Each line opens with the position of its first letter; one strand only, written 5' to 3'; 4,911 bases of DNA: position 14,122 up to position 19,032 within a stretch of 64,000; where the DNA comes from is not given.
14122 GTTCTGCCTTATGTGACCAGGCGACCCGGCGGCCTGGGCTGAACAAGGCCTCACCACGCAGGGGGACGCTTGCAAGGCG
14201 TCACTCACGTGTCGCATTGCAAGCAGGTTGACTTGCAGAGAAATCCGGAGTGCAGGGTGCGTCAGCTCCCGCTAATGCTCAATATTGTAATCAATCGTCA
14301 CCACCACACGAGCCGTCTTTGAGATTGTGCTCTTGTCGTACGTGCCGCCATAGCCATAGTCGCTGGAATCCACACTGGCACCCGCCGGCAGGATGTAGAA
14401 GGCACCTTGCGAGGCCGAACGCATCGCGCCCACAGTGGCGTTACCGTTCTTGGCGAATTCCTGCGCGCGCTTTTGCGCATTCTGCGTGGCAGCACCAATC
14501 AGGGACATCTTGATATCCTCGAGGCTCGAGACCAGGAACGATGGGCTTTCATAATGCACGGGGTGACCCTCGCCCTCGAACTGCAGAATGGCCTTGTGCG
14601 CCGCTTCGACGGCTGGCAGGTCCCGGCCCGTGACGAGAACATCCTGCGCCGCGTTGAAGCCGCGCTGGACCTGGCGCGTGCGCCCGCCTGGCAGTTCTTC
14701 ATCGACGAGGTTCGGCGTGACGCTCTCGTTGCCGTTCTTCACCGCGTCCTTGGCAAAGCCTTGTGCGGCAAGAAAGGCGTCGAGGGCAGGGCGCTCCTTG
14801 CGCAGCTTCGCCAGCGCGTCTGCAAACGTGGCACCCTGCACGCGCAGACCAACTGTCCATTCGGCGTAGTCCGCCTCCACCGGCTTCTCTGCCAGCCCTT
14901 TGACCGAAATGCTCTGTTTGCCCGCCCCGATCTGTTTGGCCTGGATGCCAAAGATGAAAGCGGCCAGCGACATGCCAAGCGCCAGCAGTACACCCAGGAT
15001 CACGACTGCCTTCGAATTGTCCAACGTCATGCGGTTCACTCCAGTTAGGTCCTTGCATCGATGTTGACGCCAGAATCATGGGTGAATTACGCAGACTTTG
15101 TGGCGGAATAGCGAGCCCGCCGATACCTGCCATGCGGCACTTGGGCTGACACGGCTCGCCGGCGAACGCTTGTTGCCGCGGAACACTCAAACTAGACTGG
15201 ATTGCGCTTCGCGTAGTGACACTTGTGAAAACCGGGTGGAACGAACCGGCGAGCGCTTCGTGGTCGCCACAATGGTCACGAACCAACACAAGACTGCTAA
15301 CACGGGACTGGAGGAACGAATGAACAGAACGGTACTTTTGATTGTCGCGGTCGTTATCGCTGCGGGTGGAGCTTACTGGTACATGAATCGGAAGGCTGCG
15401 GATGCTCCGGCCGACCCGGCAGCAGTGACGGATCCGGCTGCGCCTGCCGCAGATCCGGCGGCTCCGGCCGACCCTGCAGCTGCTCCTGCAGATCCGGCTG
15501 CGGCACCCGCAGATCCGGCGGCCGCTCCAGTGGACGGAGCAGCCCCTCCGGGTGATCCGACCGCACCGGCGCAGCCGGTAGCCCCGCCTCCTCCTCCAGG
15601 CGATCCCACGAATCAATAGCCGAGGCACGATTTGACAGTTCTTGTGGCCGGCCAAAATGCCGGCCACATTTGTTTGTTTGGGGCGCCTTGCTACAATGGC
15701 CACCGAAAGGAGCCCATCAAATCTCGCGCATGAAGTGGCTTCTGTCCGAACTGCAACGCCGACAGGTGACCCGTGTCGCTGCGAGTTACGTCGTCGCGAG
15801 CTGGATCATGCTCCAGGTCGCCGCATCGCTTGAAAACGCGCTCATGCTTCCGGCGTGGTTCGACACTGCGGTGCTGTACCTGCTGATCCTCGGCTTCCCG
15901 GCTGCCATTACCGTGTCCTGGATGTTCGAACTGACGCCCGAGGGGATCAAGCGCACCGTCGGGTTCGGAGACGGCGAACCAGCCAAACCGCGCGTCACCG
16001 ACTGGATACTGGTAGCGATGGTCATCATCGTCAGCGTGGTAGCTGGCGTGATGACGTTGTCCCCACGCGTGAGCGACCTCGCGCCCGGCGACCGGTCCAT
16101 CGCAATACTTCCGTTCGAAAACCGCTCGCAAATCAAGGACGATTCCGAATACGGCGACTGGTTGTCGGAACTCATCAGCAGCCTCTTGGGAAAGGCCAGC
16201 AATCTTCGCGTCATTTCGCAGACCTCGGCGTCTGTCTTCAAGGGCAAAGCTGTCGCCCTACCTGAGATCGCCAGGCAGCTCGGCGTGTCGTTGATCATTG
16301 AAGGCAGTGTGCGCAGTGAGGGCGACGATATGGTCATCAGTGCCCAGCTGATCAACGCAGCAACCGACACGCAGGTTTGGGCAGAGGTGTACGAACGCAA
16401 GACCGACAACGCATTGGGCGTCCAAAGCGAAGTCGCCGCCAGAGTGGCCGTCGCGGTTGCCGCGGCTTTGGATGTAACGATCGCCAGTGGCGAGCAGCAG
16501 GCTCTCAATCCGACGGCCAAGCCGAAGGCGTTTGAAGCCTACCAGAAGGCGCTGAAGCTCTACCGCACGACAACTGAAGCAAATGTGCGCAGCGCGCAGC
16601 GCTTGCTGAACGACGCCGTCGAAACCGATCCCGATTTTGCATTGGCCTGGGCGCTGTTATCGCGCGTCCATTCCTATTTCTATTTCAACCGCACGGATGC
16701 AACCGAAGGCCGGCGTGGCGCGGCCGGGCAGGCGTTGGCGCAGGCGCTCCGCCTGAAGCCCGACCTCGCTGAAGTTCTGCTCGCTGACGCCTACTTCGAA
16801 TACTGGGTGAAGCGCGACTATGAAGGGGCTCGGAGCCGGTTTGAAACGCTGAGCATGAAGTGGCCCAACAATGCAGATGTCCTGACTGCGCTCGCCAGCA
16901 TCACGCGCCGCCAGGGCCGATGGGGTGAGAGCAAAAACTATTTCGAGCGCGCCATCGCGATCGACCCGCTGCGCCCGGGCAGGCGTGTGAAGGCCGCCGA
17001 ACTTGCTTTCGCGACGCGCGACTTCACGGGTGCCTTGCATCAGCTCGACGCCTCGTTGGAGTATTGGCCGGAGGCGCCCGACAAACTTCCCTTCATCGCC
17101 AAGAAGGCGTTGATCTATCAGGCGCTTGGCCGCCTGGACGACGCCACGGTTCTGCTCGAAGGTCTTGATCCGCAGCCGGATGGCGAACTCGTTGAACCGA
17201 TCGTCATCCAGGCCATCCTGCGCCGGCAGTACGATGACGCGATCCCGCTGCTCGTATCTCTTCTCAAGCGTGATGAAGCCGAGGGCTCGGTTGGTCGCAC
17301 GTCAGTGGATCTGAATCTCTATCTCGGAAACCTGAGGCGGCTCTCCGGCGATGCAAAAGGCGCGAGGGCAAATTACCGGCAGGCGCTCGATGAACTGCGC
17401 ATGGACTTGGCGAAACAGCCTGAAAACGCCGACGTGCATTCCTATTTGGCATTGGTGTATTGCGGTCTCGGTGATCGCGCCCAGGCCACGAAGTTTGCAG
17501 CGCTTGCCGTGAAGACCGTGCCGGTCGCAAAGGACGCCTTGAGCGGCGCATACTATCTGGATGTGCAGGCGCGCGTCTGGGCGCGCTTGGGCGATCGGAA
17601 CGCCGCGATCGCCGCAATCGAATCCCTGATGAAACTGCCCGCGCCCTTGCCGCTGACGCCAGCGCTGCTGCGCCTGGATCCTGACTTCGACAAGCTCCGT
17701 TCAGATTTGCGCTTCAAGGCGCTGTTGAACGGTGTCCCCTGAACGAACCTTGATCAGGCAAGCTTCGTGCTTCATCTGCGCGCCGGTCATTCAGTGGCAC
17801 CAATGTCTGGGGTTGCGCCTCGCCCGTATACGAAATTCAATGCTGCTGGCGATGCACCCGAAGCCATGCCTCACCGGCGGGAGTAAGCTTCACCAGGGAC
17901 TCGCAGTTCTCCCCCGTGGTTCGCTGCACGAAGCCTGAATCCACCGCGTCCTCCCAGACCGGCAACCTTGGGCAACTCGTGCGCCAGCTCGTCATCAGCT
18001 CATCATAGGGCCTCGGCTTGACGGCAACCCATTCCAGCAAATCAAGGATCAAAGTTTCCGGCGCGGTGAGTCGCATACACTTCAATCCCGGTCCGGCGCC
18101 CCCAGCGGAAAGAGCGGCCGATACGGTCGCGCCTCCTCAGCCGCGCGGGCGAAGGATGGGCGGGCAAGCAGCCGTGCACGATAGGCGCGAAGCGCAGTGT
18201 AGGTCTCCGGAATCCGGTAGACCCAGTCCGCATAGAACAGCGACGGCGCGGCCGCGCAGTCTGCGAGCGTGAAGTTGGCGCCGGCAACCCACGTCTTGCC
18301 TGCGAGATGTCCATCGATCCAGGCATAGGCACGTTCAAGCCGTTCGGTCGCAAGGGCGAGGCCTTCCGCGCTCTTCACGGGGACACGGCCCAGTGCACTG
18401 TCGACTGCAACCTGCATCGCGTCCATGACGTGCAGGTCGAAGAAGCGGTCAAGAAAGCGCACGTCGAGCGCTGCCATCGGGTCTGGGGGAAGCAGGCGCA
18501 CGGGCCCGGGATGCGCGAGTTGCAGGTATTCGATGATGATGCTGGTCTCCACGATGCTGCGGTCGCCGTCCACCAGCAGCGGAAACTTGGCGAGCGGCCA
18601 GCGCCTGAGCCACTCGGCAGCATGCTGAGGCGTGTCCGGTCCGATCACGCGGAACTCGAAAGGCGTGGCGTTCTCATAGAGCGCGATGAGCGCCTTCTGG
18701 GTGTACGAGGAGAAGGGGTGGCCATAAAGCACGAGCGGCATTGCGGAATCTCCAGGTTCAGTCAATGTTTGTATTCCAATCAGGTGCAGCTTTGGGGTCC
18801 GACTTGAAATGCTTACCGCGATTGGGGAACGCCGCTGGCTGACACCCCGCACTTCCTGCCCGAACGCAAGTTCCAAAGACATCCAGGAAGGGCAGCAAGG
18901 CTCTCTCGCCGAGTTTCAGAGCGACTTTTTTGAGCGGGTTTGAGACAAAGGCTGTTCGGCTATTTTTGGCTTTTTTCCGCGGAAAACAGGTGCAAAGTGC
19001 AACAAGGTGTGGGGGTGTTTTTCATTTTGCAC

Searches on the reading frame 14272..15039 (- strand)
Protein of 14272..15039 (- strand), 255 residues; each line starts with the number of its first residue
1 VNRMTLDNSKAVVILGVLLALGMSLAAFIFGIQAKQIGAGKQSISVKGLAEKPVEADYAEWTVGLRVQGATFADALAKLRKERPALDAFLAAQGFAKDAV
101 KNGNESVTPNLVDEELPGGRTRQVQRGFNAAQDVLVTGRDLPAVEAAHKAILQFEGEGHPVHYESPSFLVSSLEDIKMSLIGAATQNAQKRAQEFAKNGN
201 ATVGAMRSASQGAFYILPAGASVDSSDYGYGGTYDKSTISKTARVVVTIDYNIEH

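Call 26: search_protein_families(library=pfam, proteins=[window:14272-15039:-], max_evalue=0.00001)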
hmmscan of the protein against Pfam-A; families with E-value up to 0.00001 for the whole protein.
window:14272-15039:- (255 aa): 1 family
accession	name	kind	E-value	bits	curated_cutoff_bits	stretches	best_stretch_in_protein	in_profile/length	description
PF04402.19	SIMPL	-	7.7e-20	72.5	25.2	1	44-212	1-161/205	Protein of unknown function (DUF541)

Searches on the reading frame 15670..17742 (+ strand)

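Call 10: search_protein_families(library=pfam, proteins=[window:15670-17742:+], max_evalue=0.001)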
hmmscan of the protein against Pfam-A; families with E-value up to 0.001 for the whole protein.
window:15670-17742:+ (690 aa): 12 families
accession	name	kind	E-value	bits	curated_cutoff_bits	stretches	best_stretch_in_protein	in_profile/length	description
PF14559.12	TPR_19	-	4.4e-15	56.2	25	0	382-434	5-57/68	Tetratricopeptide repeat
PF07719.23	TPR_2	-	1.1e-10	41.3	27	0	402-433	1-32/34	Tetratricopeptide repeat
PF13424.12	TPR_12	-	4.4e-10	40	30.1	0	384-432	26-75/77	Tetratricopeptide repeat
PF25064.1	ARM_TT21_5th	-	7.7e-08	33.1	27.8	1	367-428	3-61/117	TT21 fifth ARM repeats domain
PF13181.12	TPR_8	-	3e-07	30.5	25.7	0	402-433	1-32/34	Tetratricopeptide repeat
PF23914.1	TPR_CcmH_CycH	-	3.2e-07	30.8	42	1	317-428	43-147/158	Cytochrome c-type biogenesis protein H TPR domain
PF13431.12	TPR_17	-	4.7e-07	30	24.4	0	580-602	6-28/34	Tetratricopeptide repeat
PF13428.12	TPR_14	-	1.8e-06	28.5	23.5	0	403-444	2-43/44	Tetratricopeptide repeat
PF13432.12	TPR_16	-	2.4e-06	28.3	32.7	0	378-434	7-63/65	Tetratricopeptide repeat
PF13414.12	TPR_11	-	4.8e-06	26.6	26.8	0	553-601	1-42/42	TPR repeat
PF00515.34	TPR_1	-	2.5e-05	24.3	27.8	0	403-433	2-32/34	Tetratricopeptide repeat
PF13374.12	TPR_10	-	0.00011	22.5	27.5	0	402-431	2-31/42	Tetratricopeptide repeat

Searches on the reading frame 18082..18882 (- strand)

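Call 10: search_protein_families(library=pfam, proteins=[window:18082-18882:-], max_evalue=0.001)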
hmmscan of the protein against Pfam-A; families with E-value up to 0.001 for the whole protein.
window:18082-18882:- (266 aa): 5 families
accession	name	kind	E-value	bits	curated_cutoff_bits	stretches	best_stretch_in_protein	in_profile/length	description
PF13417.12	GST_N_3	-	9.1e-14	52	22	1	52-127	1-74/75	Glutathione S-transferase, N-terminal domain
PF02798.26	GST_N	-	6.7e-12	46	20.9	1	48-120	1-74/76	Glutathione S-transferase, N-terminal domain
PF13410.11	GST_C_2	-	1.1e-10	41.8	24.9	1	174-237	3-69/69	Glutathione S-transferase, C-terminal domain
PF00043.30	GST_C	-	2.3e-09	37.8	20.7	1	169-242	18-93/93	Glutathione S-transferase, C-terminal domain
PF13409.12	GST_N_2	-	1.5e-08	35.6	25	1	57-120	1-67/70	Glutathione S-transferase, N-terminal domain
